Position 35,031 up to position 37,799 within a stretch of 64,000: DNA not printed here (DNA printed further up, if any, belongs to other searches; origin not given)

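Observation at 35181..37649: Single-polypeptide fusion of a Dpm1-like GT2 donor synthase and an ArnT/PMT-like GT-C acceptor transferase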

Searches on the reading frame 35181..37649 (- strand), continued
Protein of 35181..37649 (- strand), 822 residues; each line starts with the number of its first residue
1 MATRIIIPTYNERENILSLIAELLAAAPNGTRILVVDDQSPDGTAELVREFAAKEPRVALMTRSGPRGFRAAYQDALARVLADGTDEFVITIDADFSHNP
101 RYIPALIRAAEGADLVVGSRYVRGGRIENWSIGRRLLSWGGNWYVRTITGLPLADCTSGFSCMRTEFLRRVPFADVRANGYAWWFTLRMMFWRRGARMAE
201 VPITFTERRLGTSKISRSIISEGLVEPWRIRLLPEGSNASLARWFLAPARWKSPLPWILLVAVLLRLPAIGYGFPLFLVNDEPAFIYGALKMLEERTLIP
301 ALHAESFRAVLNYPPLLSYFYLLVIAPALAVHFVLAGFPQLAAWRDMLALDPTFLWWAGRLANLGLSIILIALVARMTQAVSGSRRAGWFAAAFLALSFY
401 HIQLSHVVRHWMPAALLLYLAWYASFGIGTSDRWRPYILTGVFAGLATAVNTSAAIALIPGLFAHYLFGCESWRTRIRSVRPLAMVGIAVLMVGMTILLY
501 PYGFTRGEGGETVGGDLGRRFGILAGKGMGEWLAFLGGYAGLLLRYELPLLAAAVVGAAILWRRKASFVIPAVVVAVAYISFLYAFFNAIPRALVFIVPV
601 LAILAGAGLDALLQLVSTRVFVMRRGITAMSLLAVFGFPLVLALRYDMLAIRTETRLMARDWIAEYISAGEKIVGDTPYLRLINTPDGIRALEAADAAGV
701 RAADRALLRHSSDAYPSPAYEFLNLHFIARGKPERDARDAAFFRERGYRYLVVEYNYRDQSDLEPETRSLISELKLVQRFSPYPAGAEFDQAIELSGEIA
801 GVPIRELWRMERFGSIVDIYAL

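Call 13: find_related_loci(query=window:35181-37649:-, collection=metagenome_contigs, flank=4000)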
Query window:35181-37649:- (822 aa) in metagenome_contigs; peptide patterns used: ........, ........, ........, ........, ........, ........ (x = any residue, [..] = any of these).
600 stretches matched a pattern (row limit reached: there are more); 575 encode a relative of the query (tblastn E <= 1e-3); the best 80 are kept; 80 distinct loci.
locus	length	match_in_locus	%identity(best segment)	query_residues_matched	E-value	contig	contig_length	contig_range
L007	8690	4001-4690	46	1-230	1e-63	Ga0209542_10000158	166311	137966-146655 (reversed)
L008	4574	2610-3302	45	1-232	1e-61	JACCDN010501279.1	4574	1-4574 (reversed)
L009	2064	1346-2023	46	5-232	1e-63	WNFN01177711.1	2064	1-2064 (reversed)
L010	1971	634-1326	47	1-232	4e-62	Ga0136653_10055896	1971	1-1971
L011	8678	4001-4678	50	5-232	8e-60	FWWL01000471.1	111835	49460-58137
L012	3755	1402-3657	50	3-230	5e-60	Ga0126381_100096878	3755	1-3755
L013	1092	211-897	46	1-230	2e-64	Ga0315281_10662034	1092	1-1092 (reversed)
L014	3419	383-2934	46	1-232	2e-59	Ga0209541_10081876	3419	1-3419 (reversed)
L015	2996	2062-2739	45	6-232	1e-59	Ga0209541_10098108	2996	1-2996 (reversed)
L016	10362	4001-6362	45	1-232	3e-59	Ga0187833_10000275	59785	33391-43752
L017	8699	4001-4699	47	3-237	1e-58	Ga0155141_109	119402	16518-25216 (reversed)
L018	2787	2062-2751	46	1-231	1e-59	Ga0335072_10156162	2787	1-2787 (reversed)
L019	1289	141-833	47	1-233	5e-63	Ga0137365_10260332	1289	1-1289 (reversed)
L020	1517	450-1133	49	5-233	2e-61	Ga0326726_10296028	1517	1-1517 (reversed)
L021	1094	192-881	45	1-232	5e-63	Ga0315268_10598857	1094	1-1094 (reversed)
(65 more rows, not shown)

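Call 14: find_related_loci(query=window:35181-37649:-, collection=genome_contigs, flank=4000)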
Query window:35181-37649:- (822 aa) in genome_contigs; peptide patterns used: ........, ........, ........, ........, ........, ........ (x = any residue, [..] = any of these).
600 stretches matched a pattern (row limit reached: there are more); 581 encode a relative of the query (tblastn E <= 1e-3); the best 80 are kept; 80 distinct loci.
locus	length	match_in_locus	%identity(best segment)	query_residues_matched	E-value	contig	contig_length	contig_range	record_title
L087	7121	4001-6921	43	1-820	3e-125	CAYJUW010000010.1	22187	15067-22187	MAG TPA_asm: uncultured Candidatus Saccharibacteria bacterium isolate ERP125453_co1_301 genome assembly, contig: NODE_22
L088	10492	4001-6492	70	1-822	0e+0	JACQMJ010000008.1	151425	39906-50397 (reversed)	MAG: Candidatus Sungiibacteriota bacterium isolate NC_groundwater_1226_Ag_S-0.1um_59_124 S_p1_S3_coassembly_k141_1683222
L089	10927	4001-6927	51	1-822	4e-165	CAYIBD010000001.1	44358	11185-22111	MAG TPA_asm: uncultured Candidatus Saccharibacteria bacterium isolate ERP119705_co19_980 genome assembly, contig: NODE_5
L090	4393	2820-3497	50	5-230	8e-64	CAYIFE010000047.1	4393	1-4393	MAG TPA_asm: uncultured Candidatus Saccharibacteria bacterium isolate ERP119705_co1_1103 genome assembly, contig: NODE_3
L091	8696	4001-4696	50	1-232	3e-61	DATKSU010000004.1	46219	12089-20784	MAG TPA_asm: Candidatus Paceibacterota bacterium isolate SMAG_U14062 k141_1526842, whole genome shotgun sequence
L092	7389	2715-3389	47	5-230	2e-60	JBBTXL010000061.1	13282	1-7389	MAG: Patescibacteria group bacterium isolate H51-bin158_1 H51_bin158_1_000000000061, whole genome shotgun sequence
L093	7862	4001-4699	47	3-239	2e-59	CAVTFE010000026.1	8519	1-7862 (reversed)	MAG: uncultured bacterium isolate MFD00822.bin.2.150 genome assembly, contig: contig_145468, whole genome shotgun sequen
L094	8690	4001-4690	43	1-232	5e-58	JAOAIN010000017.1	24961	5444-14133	MAG: Candidatus Goldiibacteriota bacterium isolate SKW91 k141_1610177, whole genome shotgun sequence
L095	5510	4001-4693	47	5-239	5e-58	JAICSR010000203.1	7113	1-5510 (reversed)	MAG: Ktedonobacterales bacterium isolate GZL_HYHR_2_bin.65 k141_1144956_length_7113_cov_13.0825, whole genome shotgun se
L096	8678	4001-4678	47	5-231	4e-58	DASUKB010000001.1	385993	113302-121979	MAG TPA_asm: Patescibacteria group bacterium isolate SMAG_U1502 k141_777334, whole genome shotgun sequence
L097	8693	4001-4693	43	2-233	3e-57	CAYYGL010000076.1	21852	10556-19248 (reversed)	MAG TPA_asm: uncultured Calditrichaceae bacterium isolate SRP163575_co1_571 genome assembly, contig: NODE_4913_length_21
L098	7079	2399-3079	45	5-233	3e-57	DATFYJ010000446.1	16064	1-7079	MAG TPA_asm: Chitinivibrionales bacterium isolate SMAG_U9540 k141_1435631, whole genome shotgun sequence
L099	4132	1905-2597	48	1-233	2e-57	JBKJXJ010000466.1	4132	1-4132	MAG: Candidatus Eisenbacteria bacterium isolate swi_bin.170 k127_1266722, whole genome shotgun sequence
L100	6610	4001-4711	46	5-240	6e-57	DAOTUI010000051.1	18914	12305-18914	MAG TPA_asm: Chloroflexaceae bacterium isolate F17_50 k129_2519165, whole genome shotgun sequence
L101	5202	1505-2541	44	5-232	6e-57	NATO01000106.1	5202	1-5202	MAG: candidate division Zixibacteria bacterium 4484_93 ex4484_93_scaffold_20045, whole genome shotgun sequence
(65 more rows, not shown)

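Call 26: search_protein_families(library=pfam, proteins=[P0017, P0019, P0032, P0045, P0104, P0025, P0095, P0113, P0120, P0007], max_evalue=0.001)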
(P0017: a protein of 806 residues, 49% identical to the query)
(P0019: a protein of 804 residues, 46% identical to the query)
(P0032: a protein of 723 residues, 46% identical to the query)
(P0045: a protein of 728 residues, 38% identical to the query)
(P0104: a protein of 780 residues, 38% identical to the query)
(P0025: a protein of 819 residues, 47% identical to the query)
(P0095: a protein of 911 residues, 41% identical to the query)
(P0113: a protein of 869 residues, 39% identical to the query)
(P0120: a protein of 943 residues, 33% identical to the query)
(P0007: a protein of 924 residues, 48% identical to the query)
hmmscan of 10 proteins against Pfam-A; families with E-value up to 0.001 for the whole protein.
P0017 (806 aa): 3 families
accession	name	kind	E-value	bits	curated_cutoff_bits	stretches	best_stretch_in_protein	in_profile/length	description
PF00535.33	Glycos_transf_2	-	7.1e-25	88.3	23.3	1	5-169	2-166/168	Glycosyl transferase family 2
PF13231.12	PMT_2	-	3e-23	83.2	26.1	1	314-472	1-160/160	Dolichyl-phosphate-mannose-protein mannosyltransferase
PF13641.12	Glyco_tranf_2_3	-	1.7e-05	25.4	27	1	5-134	5-137/230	Glycosyltransferase like family 2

P0019 (804 aa): 3 families
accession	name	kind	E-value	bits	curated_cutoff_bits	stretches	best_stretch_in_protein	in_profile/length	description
PF00535.33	Glycos_transf_2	-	3.1e-27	96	23.3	1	5-169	2-166/168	Glycosyl transferase family 2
PF13231.12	PMT_2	-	6.2e-21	75.7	26.1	1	313-469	1-158/160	Dolichyl-phosphate-mannose-protein mannosyltransferase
PF13641.12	Glyco_tranf_2_3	-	6e-05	23.6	27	1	5-113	5-117/230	Glycosyltransferase like family 2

P0032 (723 aa): 2 families
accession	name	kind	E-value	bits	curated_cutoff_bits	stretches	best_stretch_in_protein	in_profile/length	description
PF00535.33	Glycos_transf_2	-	3.2e-30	105.7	23.3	1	5-171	2-167/168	Glycosyl transferase family 2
PF13231.12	PMT_2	-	3.2e-08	34.4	26.1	1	313-463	10-160/160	Dolichyl-phosphate-mannose-protein mannosyltransferase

P0045 (728 aa): 6 families
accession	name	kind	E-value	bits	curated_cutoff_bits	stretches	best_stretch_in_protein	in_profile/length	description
PF00535.33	Glycos_transf_2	-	6.9e-34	117.6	23.3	1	7-168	3-164/168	Glycosyl transferase family 2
PF13231.12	PMT_2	-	7.5e-25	88.4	26.1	1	306-464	2-157/160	Dolichyl-phosphate-mannose-protein mannosyltransferase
PF13641.12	Glyco_tranf_2_3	-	6.7e-13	49.6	27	1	3-211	2-214/230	Glycosyltransferase like family 2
PF02516.20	STT3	-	3.8e-06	27.1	24.5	1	323-462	94-215/405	Oligosaccharyl transferase STT3, N-terminal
PF09594.16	GT87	-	1.2e-05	25.6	25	1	332-547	23-230/237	Glycosyltransferase family 87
PF10111.15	Glyco_tranf_2_2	-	0.00025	21.1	27.3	1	7-95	3-91/276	Glycosyltransferase like family 2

P0104 (780 aa): 2 families
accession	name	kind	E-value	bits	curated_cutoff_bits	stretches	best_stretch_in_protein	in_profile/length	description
PF00535.33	Glycos_transf_2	-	6.1e-28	98.3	23.3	1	5-176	2-167/168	Glycosyl transferase family 2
PF13231.12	PMT_2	-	7.9e-12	46.1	26.1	1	342-509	1-159/160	Dolichyl-phosphate-mannose-protein mannosyltransferase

P0025 (819 aa): 3 families
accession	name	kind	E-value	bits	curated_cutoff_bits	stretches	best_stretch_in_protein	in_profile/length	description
PF11028.14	TMEM260-like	-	2.6e-31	109.2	24.2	1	257-420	1-175/179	Protein O-mannosyl-transferase TMEM260-like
PF00535.33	Glycos_transf_2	-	8.6e-25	88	23.3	1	3-154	2-153/168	Glycosyl transferase family 2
PF10111.15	Glyco_tranf_2_2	-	0.00017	21.6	27.3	1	3-92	2-91/276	Glycosyltransferase like family 2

P0095 (911 aa): 3 families
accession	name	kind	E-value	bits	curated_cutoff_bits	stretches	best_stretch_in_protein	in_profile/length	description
PF11028.14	TMEM260-like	-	4e-27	95.6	24.2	1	265-417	1-175/179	Protein O-mannosyl-transferase TMEM260-like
PF00535.33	Glycos_transf_2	-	2.3e-25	89.9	23.3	1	8-174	2-167/168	Glycosyl transferase family 2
PF13231.12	PMT_2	-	1.3e-11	45.4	26.1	1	300-434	18-153/160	Dolichyl-phosphate-mannose-protein mannosyltransferase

P0113 (869 aa): 5 families
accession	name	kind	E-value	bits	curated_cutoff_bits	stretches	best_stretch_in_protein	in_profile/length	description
PF13231.12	PMT_2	-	2.1e-50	171.5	26.1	1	407-567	1-160/160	Dolichyl-phosphate-mannose-protein mannosyltransferase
PF00535.33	Glycos_transf_2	-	1.6e-31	109.9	23.3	1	5-163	1-163/168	Glycosyl transferase family 2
PF04138.20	GtrA_DPMS_TM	-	1.4e-21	77.3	26.1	1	234-350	1-117/117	GtrA/DPMS, transmembrane domain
PF13641.12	Glyco_tranf_2_3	-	6.8e-06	26.7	27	1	4-117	3-122/230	Glycosyltransferase like family 2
PF10111.15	Glyco_tranf_2_2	-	0.00024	21.1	27.3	1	6-102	2-102/276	Glycosyltransferase like family 2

P0120 (943 aa): 5 families
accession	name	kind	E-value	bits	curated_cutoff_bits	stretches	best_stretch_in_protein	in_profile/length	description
PF00535.33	Glycos_transf_2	-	3.5e-28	99.1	23.3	1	12-176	1-166/168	Glycosyl transferase family 2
PF04138.20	GtrA_DPMS_TM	-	1.2e-19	71.1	26.1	1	244-364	1-117/117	GtrA/DPMS, transmembrane domain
PF13231.12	PMT_2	-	8.7e-08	33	26.1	1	462-593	4-136/160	Dolichyl-phosphate-mannose-protein mannosyltransferase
PF03901.23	Glyco_transf_22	-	2e-05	24.4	23.8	1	665-784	256-372/414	Alg9-like mannosyltransferase family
PF13641.12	Glyco_tranf_2_3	-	2.7e-05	24.8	27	1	11-139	3-133/230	Glycosyltransferase like family 2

P0007 (924 aa): 4 families
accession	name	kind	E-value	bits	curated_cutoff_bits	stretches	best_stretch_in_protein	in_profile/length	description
PF13489.12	Methyltransf_23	-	9.4e-10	38.9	27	1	99-253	8-162/164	Methyltransferase domain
PF08242.18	Methyltransf_12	-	3.5e-05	24.9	30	1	118-207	1-98/98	Methyltransferase domain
PF02366.24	PMT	-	3.5e-05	23.9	22.7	1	420-556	51-194/245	Dolichyl-phosphate-mannose-protein mannosyltransferase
PF08241.18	Methyltransf_11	-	0.00049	21.1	21.2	0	119-209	2-95/95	Methyltransferase domain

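Call 38: predict_structure(alignment_id=A2)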
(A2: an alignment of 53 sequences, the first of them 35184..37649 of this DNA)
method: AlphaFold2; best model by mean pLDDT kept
length: 822 residues; sequences in the alignment: 53
mean_pLDDT: 92.2   pTM: 0.83
mean pLDDT of the five models: 92.2, 91.2, 91.1, 90.8, 90.5
residues with pLDDT >= 90: 659; 70-90: 129; 50-70: 23; < 50: 11
segments of 3 or more residues with pLDDT < 50: 239-247
pLDDT, mean of each block of 10 residues (from residue 1): 94 95 96 96 97 98 91 96 97 94 98 98 96 88 92 95 98 90 93 97 89 76 85 59 46 88 95 82 87 92 89 89 91 92 92 92 96 97 97 97 92 97 96 96 97 95 94 95 98 94 69 81 91 95 96 98 96 97 89 94 98 91 83 93 95 96 98 97 97 96 95 95 97 97 98 96 97 97 92 76 90 96 97
secondary structure, 60 per line:
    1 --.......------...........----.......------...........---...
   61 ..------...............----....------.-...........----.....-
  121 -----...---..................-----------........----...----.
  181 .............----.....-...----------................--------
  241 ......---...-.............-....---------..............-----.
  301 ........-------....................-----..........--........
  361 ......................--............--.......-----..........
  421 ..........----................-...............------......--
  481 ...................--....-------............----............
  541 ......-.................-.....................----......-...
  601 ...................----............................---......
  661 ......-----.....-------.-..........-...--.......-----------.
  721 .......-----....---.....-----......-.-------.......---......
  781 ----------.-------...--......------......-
elements in order (helices of 4 or more, strands of 3 or more residues): E3-9 H16-26 E31-37 H44-54 E58-62 H69-83 E88-91 H100-110 E115-119 E126-128 H132-149 E161-164 H165-168 H180-193 E198-202 E204-206 H217-232 H241-246 H254-266 H268-271 H281-294 H300-308 H316-335 H341-350 H353-382 H385-396 H399-405 H411-430 H435-450 H452-466 H473-478 H481-499 H502-505 H513-524 H529-546 H548-564 H566-586 H591-596 H598-619 H624-651 H655-666 E672-676 H686-695 H702-708 E720-724 H733-736 H740-744 E750-755 H765-771 E775-780 H804-809 E816-821

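Call 41: fold_search(model_id=the predicted structure, library=pdb)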
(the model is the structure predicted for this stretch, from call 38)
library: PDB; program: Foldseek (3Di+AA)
matches with E <= 10: 944; with E <= 0.001: 179
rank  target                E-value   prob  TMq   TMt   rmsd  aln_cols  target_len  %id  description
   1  5mlz                  1.3e-14  1.00  0.26  0.57  16.8       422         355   24  Dolichyl phosphate mannose synthase in complex with GDP and Mg2+ (released 2017-08-09)
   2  9ep0                  1.6e-13  1.00  0.25  0.56  17.3       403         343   23  Dolichyl phosphate mannose synthase in complex with donor (GDP-Man) and traces of acceptor (Dol55P) and product (Dol55P- (released 2025-10-01)
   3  5mm1                  3.2e-13  1.00  0.25  0.55  17.1       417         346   23  Dolichyl phosphate mannose synthase in complex with GDP and dolichyl phosphate mannose (released 2017-08-09)
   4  9bhe_A                6.0e-11  1.00  0.24  0.59  10.1       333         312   20  Salmonella undecaprenyl-phosphate 4-deoxy-4-formamido-L-arabinose transferase (ArnC) bound to UDP (released 2025-02-12)
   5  9asc_A                6.3e-11  1.00  0.25  0.59  12.3       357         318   20  Cryo-EM Structure of the Glycosyltransferase ArnC from Salmonella enterica in the UDP-bound State Determined on Talos  (released 2025-02-05)
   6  8vxh_A                2.1e-10  1.00  0.24  0.58  12.4       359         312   18  Cryo-EM Structure of the Glycosyltransferase ArnC from Salmonella enterica in the Apo State Determined on Talos Arctic (released 2025-02-05)
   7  9bhc_B                2.5e-10  1.00  0.23  0.58   5.8       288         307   22  Salmonella undecaprenyl-phosphate 4-deoxy-4-formamido-L-arabinose transferase (ArnC) (released 2025-02-12)
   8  9b77_A                3.0e-10  1.00  0.24  0.58  12.7       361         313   18  Cryo-EM Structure of the Glycosyltransferase ArnC from Salmonella enterica in the Apo State Determined on Krios micros (released 2025-02-05)
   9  9bhc_A                3.3e-10  1.00  0.23  0.57   4.7       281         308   21  Salmonella undecaprenyl-phosphate 4-deoxy-4-formamido-L-arabinose transferase (ArnC) (released 2025-02-12)
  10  9bhe_B                4.9e-10  1.00  0.25  0.60  10.3       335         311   21  Salmonella undecaprenyl-phosphate 4-deoxy-4-formamido-L-arabinose transferase (ArnC) bound to UDP (released 2025-02-12)
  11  9nyc_A                2.5e-09  1.00  0.25  0.60  13.9       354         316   18  Cryo-EM structure of the glycosyltransferase GtrB in the substrate-bound state (released 2025-12-17)
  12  9nyd_C                6.4e-09  1.00  0.24  0.59  11.8       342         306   18  Cryo-EM structure of the glycosyltransferase GtrB in the pre-catalysis and product-bound state (released 2025-12-17)
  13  9nyd_B                6.7e-09  1.00  0.23  0.58  13.5       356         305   18  Cryo-EM structure of the glycosyltransferase GtrB in the pre-catalysis and product-bound state (released 2025-12-17)
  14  9hwj_A                1.1e-08  1.00  0.24  0.62   6.7       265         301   23  Structure of Undecaprenyl-phosphate 4-deoxy-4-formamido-L-arabinose transferase embedded in nanodisc (released 2026-01-14)
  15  9nyf_A                1.2e-08  1.00  0.23  0.58  13.1       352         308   16  Cryo-EM structure of the glycosyltransferase GtrB (tetramer volume) (released 2025-12-17)
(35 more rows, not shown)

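Call 57: find_encoding_contigs(protein=P0007, flank=4000, max_places=2)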
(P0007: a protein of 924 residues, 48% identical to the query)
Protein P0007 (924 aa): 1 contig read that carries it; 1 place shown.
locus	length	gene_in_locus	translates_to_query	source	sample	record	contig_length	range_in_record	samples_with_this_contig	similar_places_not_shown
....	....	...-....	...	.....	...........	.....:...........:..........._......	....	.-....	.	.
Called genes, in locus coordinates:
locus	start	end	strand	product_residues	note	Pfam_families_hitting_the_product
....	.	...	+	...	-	?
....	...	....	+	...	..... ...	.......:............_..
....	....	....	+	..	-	?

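Call 58: find_encoding_contigs(protein=P0001, flank=2000, max_places=5)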
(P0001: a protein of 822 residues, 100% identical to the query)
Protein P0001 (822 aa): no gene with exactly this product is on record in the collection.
